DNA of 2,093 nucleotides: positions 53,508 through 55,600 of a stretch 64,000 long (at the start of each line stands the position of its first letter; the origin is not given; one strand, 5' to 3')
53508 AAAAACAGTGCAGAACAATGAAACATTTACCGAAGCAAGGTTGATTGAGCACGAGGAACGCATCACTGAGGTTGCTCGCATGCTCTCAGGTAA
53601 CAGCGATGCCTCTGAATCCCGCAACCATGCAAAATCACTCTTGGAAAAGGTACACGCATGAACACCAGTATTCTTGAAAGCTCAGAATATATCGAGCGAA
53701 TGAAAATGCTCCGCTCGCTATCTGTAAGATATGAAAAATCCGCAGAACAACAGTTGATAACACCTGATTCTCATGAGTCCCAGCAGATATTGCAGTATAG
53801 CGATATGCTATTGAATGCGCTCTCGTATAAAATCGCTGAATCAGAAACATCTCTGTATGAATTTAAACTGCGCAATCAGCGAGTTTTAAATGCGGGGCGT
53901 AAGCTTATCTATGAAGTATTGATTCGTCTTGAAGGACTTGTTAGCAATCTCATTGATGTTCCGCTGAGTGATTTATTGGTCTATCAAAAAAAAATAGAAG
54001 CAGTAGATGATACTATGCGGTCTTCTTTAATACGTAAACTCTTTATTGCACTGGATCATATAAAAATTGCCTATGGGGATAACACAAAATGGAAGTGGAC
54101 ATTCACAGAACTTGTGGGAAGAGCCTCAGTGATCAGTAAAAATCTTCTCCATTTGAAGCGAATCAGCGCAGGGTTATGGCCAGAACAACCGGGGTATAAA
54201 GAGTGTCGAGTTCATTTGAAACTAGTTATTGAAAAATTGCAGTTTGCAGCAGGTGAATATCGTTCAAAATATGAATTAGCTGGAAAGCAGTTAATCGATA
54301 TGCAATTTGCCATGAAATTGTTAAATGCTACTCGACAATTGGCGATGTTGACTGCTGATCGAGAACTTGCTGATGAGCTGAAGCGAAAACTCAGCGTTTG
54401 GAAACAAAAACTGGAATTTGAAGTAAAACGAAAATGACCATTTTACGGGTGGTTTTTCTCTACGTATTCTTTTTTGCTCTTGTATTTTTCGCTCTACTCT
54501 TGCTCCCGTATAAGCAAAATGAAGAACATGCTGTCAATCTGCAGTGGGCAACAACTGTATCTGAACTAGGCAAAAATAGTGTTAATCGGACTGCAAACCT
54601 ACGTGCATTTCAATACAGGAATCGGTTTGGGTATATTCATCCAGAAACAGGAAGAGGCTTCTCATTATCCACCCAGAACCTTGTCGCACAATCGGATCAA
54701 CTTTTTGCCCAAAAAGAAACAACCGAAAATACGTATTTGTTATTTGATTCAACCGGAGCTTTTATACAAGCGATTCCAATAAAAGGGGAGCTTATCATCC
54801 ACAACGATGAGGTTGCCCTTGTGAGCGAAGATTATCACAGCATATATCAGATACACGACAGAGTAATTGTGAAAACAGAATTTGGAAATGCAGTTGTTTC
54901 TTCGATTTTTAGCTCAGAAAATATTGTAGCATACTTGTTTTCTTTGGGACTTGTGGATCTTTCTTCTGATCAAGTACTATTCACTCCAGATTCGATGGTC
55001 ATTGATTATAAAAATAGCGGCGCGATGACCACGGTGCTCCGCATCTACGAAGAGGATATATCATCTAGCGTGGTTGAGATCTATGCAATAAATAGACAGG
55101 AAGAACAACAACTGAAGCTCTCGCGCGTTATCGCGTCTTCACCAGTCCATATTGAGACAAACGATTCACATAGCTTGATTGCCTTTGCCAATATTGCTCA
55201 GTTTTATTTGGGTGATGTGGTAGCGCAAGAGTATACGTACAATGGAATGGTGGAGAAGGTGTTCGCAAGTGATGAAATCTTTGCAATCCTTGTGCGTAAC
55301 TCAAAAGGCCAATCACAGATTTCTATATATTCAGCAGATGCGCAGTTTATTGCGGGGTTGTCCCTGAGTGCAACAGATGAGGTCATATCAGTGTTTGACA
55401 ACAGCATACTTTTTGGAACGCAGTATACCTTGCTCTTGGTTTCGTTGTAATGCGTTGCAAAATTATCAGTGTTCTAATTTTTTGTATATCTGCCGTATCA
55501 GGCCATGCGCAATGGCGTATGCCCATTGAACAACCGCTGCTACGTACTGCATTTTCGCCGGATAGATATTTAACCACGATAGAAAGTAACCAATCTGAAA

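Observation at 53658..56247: Three-gene unknown module translationally coupled to nadK-recN and ending 87 nt before mraZ; last gene encodes a secreted degenerate LytM (M23-like) protein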

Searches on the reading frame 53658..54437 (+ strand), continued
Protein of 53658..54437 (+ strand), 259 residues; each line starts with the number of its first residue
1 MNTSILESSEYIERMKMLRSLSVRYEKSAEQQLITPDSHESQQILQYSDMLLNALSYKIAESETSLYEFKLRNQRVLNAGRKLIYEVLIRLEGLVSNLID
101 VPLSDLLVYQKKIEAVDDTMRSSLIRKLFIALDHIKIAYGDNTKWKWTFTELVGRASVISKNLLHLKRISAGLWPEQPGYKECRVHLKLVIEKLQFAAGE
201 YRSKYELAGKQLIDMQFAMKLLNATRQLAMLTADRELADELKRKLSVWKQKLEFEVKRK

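Call 58: predict_structure(alignment_id=A4)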
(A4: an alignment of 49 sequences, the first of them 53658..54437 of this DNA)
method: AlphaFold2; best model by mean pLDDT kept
length: 259 residues; sequences in the alignment: 49
mean_pLDDT: 95.0   pTM: 0.91
mean pLDDT of the five models: 95.0, 94.8, 94.7, 93.9, 93.2
residues with pLDDT >= 90: 241; 70-90: 11; 50-70: 5; < 50: 2
segments of 3 or more residues with pLDDT < 50: none
pLDDT, mean of each block of 10 residues (from residue 1): 64 97 98 86 97 98 96 97 98 97 92 95 98 97 93 98 95 95 98 98 95 98 98 98 98 96
secondary structure, 60 per line:
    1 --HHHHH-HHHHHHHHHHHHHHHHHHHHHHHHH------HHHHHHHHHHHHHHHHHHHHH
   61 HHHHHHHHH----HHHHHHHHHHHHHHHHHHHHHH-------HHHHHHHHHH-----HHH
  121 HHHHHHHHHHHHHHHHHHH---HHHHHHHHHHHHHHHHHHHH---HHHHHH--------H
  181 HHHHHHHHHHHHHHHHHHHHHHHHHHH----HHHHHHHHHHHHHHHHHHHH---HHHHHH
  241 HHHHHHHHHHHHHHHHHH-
elements in order: H3-7 H9-33 H40-69 H74-95 H103-112 H118-139 H143-162 H166-171 H180-207 H212-231 H235-258

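Call 61: search_solved_structures(query=A4, max_evalue=10)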
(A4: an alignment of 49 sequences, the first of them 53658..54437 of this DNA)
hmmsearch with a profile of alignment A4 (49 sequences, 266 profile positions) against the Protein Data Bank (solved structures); distinct sequences matched with E-value up to 10: 11.
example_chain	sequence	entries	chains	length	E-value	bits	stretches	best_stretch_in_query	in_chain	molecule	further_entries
9lm8_A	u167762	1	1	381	0.0096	18.3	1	198-260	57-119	bvFP-Pfr21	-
8tn1_A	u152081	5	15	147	0.063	15.7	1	5-59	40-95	De novo designed 4 helix bundles | De novo designed protein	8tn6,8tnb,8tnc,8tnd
6nr8_4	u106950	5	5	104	0.084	15.3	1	13-98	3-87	Prefoldin subunit 4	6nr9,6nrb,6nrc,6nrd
4kyi_A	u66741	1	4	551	0.09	15.2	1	58-130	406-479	VipD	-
4akf_A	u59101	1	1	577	0.095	15.1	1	58-130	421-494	VIPD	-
2ets_A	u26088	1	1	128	0.28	13.5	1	4-75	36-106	hypothetical protein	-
8fvt_A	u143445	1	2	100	0.81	12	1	6-93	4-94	3hb12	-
12bm_A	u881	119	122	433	1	11.7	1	7-53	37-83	26S proteasome regulatory subunit 7 | 26S protease regulatory subunit 7 | RPT1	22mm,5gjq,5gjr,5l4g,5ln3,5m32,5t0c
9e8k_A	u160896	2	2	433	1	11.7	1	7-53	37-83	26S proteasome regulatory subunit 7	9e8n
6epc_H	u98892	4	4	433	1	11.7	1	7-53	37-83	26S proteasome regulatory subunit 7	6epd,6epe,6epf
5vfp_A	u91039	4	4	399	1.2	11.5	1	8-53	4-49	26S proteasome regulatory subunit 7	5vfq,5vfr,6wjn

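Call 70: fold_search(model_id=the predicted structure, library=pdb)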
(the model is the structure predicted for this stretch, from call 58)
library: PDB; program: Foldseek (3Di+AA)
matches with E <= 10: 750; with E <= 0.001: 0
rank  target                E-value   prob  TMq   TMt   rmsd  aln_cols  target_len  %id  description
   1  8fbj                  4.1e-03  1.00  0.37  0.32  22.9       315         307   16  Improving the secretion of designed protein assemblies through negative design of cryptic transmembrane domains (released 2023-03-22)
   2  5k7v_A                7.6e-03  1.00  0.35  0.33  15.5       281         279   12  Computational Design of Self-Assembling Cyclic Protein Homooligomers (released 2017-04-12)
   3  5cwm                  1.6e-02  1.00  0.39  0.43   9.5       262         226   12  Crystal structure of de novo designed helical repeat protein DHR64 (released 2015-12-16)
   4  6vfk_B                1.6e-02  0.97  0.30  0.29  13.8       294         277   13  De novo designed tetrahedral nanoparticle T33_dn10 displaying 4 copies of BG505-SOSIP trimer on the surface (released 2020-07-22)
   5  7ue2_A                2.0e-02  0.82  0.21  0.18  18.4       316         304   14  Crystal structure of designed helical repeat protein RPB_PLP3_R6 bound to PLPx6 peptide (released 2023-03-29)
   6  9mg8_B                3.4e-02  0.51  0.17  0.14  20.9       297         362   12  Crystal Structure of b-iTHR-110 (released 2025-12-17)
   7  5cwn                  4.1e-02  0.99  0.34  0.39   9.6       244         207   12  Crystal structure of de novo designed helical repeat protein DHR71 (released 2015-12-16)
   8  6e9v_A                4.3e-02  1.00  0.40  0.46   7.1       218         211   13  DHF79 filament (released 2018-11-21)
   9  4tql_B                4.3e-02  0.57  0.17  0.19  31.4       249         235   12  Computationally designed three helix bundle (released 2014-10-15)
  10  6u1s_A                6.4e-02  0.99  0.39  0.34  12.5       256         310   11  Cryo-EM structure of a de novo designed 16-helix transmembrane nanopore, TMHC8_R. (released 2020-08-19)
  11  6xns_B                6.4e-02  0.96  0.37  0.30  14.6       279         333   13  C3_crown-05 (released 2020-12-23)
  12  5a7d_C                6.4e-02  0.66  0.22  0.17  16.6       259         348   12  Tetrameric assembly of LGN with Inscuteable (released 2016-08-03)
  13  8f6q_A                7.0e-02  0.99  0.36  0.44   9.3       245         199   13  CryoEM structure of designed modular protein oligomer C8-71 (released 2023-11-29)
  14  2ifu_D                7.6e-02  0.44  0.18  0.17  17.4       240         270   15  Crystal Structure of a Gamma-SNAP from Danio rerio (released 2006-10-10)
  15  9mg8_A                8.4e-02  0.90  0.32  0.24  16.3       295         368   14  Crystal Structure of b-iTHR-110 (released 2025-12-17)
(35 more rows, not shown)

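Call 74: find_related_loci(query=A11, collection=metagenome_contigs, flank=7000)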
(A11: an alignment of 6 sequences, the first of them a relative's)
Query A11 (348 aa) in metagenome_contigs; peptide patterns used: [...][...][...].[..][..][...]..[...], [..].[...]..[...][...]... (x = any residue, [..] = any of these).
600 stretches matched a pattern (row limit reached: there are more); 17 encode a relative of the query (tblastn E <= 1e-3); 17 distinct loci.
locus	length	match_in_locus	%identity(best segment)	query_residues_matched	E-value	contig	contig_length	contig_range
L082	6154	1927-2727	34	9-265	2e-45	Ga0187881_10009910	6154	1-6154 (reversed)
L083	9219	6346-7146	33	9-265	7e-44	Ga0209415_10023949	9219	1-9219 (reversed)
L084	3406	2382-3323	31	8-309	9e-43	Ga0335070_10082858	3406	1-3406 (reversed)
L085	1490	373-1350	29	7-313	7e-43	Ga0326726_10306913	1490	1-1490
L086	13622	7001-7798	33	9-259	3e-41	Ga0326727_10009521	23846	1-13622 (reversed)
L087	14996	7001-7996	31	7-342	7e-40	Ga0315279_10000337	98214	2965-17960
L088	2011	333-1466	27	2-348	1e-38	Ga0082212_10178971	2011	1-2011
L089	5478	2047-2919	29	9-286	3e-37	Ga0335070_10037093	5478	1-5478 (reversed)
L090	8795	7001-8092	28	7-346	1e-36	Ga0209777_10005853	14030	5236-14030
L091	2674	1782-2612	30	15-278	2e-36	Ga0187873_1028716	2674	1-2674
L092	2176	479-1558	28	2-334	4e-34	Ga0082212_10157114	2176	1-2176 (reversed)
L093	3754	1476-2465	28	7-313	5e-32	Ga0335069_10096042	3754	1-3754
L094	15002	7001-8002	29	7-342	8e-32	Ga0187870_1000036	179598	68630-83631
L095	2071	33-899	28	51-342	1e-31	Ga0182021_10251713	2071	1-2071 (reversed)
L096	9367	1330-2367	25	12-316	5e-31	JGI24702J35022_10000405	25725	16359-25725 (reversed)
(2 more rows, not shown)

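Call 78: search_protein_families(library=pfam, proteins=[L096:211-900:-, L096:1096-2457:+, L096:2458-3318:+, L096:3359-4240:+, L096:4249-4689:-, L096:4950-7277:+, L089:86-661:+, L089:1531-2001:-, L089:4032-4883:+, L089:639-980:+], max_evalue=0.001)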
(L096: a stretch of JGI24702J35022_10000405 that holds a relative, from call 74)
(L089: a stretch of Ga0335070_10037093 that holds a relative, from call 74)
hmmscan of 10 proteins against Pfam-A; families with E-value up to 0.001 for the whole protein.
L096:211-900:- (229 aa): 4 families
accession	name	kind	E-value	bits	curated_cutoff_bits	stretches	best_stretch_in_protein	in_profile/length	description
PF00359.27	PTS_EIIA_2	-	1.3e-27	97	27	1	86-225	3-141/144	Phosphoenolpyruvate-dependent sugar phosphotransferase system, EIIA 2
PF12728.13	HTH_17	-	1.7e-19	70.2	27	1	19-67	2-50/51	Helix-turn-helix domain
PF13384.12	HTH_23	-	0.00019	21.6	24.6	1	13-39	13-38/50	Homeodomain-like domain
PF00376.29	MerR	-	0.00034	20.8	28.2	1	20-46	1-27/38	MerR family regulatory protein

L096:1096-2457:+ (453 aa): 0 families

L096:2458-3318:+ (286 aa): 1 family
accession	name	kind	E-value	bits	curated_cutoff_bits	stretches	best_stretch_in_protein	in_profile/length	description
PF01551.29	Peptidase_M23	-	1.2e-06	29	28.7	1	41-143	3-96/96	Peptidase family M23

L096:3359-4240:+ (293 aa): 7 families
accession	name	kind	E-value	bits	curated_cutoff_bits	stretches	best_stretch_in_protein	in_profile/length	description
PF13489.12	Methyltransf_23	-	2.1e-26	93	27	1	107-253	16-163/164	Methyltransferase domain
PF08241.18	Methyltransf_11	-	2.7e-15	57.2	21.2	1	117-207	1-95/95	Methyltransferase domain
PF08242.18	Methyltransf_12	-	5.6e-13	49.9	30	1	117-205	1-98/98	Methyltransferase domain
PF13649.12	Methyltransf_25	-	3.3e-12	47.4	27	1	116-203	1-97/97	Methyltransferase domain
PF13847.12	Methyltransf_31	-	8e-08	32.5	27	1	112-211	3-113/145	Methyltransferase domain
PF07021.18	MetW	-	0.00033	20.8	21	1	114-218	15-118/193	Methionine biosynthesis protein MetW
PF03141.22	Methyltransf_29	-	0.00086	18.4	23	0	161-213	170-223/506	Putative S-adenosyl-L-methionine-dependent methyltransferase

L096:4249-4689:- (146 aa): 1 family
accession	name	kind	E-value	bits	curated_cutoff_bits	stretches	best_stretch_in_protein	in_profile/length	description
PF04977.20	DivIC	-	6.1e-15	55.2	28.9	1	14-90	1-78/80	Septum formation initiator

L096:4950-7277:+ (775 aa): 0 families

L089:86-661:+ (191 aa): 0 families

L089:1531-2001:- (156 aa): 2 families
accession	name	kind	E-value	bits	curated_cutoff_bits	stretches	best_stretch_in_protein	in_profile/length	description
PF00383.29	dCMP_cyt_deam_1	-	6.6e-18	64.9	25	1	26-123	5-97/102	Cytidine and deoxycytidylate deaminase zinc-binding region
PF08211.18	dCMP_cyt_deam_2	-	2.2e-09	38.1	25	1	26-94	42-109/130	Cytidine and deoxycytidylate deaminase zinc-binding region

L089:4032-4883:+ (283 aa): 6 families
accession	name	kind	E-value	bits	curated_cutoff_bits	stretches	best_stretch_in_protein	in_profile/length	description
PF13489.12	Methyltransf_23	-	1.4e-29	103.3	27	1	97-241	19-163/164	Methyltransferase domain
PF08241.18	Methyltransf_11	-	2.9e-17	63.5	21.2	1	105-195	1-95/95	Methyltransferase domain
PF13649.12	Methyltransf_25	-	1.3e-12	48.7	27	1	105-191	2-97/97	Methyltransferase domain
PF08242.18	Methyltransf_12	-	7.1e-10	39.9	30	1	105-192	1-97/98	Methyltransferase domain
PF13847.12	Methyltransf_31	-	5.4e-09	36.3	27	1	103-199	6-113/145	Methyltransferase domain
PF07021.18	MetW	-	2.8e-06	27.5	21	1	102-207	15-119/193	Methionine biosynthesis protein MetW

L089:639-980:+ (113 aa): 0 families

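Call 84: list_cluster_members(proteins=[P0003, P0006, P0001, P0008, P0011, P0016, P0022, P0036, P0045, P0063])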
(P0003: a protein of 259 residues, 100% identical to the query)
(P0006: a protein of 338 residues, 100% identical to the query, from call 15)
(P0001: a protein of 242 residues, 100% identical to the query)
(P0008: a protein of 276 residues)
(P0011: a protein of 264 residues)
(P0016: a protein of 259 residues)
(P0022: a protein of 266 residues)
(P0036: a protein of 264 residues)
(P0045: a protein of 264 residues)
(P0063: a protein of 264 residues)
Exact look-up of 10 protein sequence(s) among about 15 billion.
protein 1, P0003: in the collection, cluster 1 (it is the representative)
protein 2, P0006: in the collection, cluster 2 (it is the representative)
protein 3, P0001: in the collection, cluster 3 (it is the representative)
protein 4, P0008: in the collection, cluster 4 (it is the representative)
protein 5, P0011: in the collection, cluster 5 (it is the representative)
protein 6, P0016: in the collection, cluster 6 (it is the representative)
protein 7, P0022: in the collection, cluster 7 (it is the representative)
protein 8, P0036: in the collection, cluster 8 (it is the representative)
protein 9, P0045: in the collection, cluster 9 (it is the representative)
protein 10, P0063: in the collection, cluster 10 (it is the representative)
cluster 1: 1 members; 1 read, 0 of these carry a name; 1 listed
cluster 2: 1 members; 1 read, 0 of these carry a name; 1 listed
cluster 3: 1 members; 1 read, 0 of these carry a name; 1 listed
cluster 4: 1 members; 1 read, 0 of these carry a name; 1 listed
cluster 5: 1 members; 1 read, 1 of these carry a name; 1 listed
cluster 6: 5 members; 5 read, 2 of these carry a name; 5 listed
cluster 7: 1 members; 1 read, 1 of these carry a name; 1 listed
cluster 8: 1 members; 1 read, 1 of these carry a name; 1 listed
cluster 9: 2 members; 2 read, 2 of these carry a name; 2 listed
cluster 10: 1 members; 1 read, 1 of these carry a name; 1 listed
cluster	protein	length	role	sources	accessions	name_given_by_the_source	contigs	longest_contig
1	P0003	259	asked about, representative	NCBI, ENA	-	-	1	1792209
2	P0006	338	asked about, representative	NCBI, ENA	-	-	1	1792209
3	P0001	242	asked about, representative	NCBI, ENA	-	-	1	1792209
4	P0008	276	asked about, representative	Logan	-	-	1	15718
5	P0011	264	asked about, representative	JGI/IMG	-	hypothetical protein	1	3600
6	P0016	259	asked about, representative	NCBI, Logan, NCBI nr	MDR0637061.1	MAG: hypothetical protein LBF87_08285 [Treponema sp.] | hypothetical protein [Treponema sp.]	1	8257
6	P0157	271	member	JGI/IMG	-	hypothetical protein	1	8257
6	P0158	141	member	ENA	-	-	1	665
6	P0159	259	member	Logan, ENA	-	-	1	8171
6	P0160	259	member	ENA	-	-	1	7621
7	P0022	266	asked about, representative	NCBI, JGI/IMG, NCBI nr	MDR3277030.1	MAG: hypothetical protein LBT11_07465 [Treponema sp.] | hypothetical protein | hypothetical protein [Treponema sp.]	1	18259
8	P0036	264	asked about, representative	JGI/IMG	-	hypothetical protein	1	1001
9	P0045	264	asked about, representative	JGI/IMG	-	hypothetical protein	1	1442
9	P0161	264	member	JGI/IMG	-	hypothetical protein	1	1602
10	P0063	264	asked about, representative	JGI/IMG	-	hypothetical protein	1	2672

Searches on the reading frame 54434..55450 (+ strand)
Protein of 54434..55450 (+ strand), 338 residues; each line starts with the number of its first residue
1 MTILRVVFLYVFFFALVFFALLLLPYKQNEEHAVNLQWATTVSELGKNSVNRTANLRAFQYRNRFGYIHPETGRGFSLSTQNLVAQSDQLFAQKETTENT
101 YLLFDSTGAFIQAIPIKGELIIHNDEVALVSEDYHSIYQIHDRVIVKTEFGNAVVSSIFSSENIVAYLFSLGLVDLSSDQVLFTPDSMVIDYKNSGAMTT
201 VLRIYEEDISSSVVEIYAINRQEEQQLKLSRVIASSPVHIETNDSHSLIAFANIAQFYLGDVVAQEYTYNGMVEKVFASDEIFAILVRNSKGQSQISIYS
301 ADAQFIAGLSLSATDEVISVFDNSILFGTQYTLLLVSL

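Call 3: search_protein_families(library=pfam, proteins=[window:54434-55450:+], max_evalue=1)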
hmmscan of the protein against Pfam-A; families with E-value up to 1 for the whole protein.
window:54434-55450:+ (338 aa): 1 family
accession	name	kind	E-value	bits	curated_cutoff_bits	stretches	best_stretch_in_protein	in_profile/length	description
PF24891.1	DUF7742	-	0.24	12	27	1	58-81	37-59/87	Domain of unknown function (DUF7742)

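Call 4: search_protein_families(library=ncbifam, proteins=[window:54434-55450:+], max_evalue=1)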
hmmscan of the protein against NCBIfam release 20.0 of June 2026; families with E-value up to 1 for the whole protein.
window:54434-55450:+ (338 aa): 0 families

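Call 15: find_homologous_proteins(query=window:54434-55450:+, max_evalue=0.01)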
Query window:54434-55450:+ (338 aa): 2 proteins with E <= 0.01 among 2607 candidates.
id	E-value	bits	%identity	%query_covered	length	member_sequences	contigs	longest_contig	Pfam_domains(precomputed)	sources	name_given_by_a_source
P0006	3.6e-210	714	100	100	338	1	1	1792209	-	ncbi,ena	-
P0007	1.5e-90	322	47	99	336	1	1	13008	-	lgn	-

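Call 56: search_solved_structures(query=A9, max_evalue=10, show_alignments=0)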
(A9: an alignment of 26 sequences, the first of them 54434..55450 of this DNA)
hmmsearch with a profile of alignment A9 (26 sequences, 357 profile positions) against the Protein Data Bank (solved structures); distinct sequences matched with E-value up to 10: 42.
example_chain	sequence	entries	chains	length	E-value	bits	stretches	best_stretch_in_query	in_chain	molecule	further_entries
6tji_A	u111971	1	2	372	5.5e-15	58.2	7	123-194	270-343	Cake10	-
6tjh_A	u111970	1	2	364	1.1e-14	57.3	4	123-194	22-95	Cake9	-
6tjg_A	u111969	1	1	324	9.8e-13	50.8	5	123-194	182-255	Cake8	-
3hxj_A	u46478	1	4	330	2.4e-11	46.3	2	123-192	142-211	Pyrrolo-quinoline quinone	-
7awz_A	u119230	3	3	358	1.9e-09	40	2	88-191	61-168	Scone-E | SconeE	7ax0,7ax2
6tjf_A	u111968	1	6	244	7.6e-09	38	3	123-194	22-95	Cake6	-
6tje_A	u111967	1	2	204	7.2e-07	31.5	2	123-194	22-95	Cake5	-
8prj_A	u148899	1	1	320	8.7e-07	31.3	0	123-196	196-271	v31Bagel8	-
6tjd_A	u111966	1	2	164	8.8e-05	24.7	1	123-194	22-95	Cake4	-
7awy_A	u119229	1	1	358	0.00013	24.1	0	124-194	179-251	Scone-R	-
7dxn_A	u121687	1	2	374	0.00032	22.8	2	116-195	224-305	Membrane associated protein kinase with beta-propeller domain, pyrrolo-quinoline quinone b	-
7evf_AA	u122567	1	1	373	0.00033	22.8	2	116-195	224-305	PQQ_3 domain-containing protein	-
4hdj_A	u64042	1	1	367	0.00048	22.3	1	114-187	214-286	Outer membrane protein assembly factor BamB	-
7eq5_A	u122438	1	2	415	0.00049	22.2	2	116-195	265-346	Membrane associated protein kinase with beta-propeller domain, pyrrolo-quinoline quinone b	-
9pxg_B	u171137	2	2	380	0.00059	22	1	114-187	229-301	Outer membrane protein assembly factor BamB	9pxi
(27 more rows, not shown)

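Call 86: search_protein_families(library=pfam, alignment_id=A9, max_evalue=0.01)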
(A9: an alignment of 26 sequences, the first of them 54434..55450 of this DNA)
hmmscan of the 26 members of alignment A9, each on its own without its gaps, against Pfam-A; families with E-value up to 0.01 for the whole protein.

A. member 1, window:54434-55450:+ (338 aa): 0 families

B. families by the number of members that match (of 26 scanned): 9 families
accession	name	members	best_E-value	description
PF23414.1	Beta-prop_EML_2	3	5.5e-05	Echinoderm microtubule-associated protein second beta-propeller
PF18975.6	DUF5711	2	0.00039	Family of unknown function (DUF5711)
PF13360.13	PQQ_2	2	0.00082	Outer membrane protein assembly factor BamB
PF23756.1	Beta-prop_HPS5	1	0.00018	HPS5 beta propeller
PF24023.1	DUF7335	1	0.0011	Family of unknown function (DUF7335)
PF23726.1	Beta-prop_RSE1_2nd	1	0.0025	RSE1/DDB1/CPSF1 second beta-propeller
PF09142.17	TruB_C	1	0.0027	tRNA Pseudouridine synthase II, C terminal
PF23410.3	Beta-prop_VPS8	1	0.0032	Vps8 beta-propeller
PF10647.15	Gmad1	1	0.0078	Lipoprotein LpqB beta-propeller domain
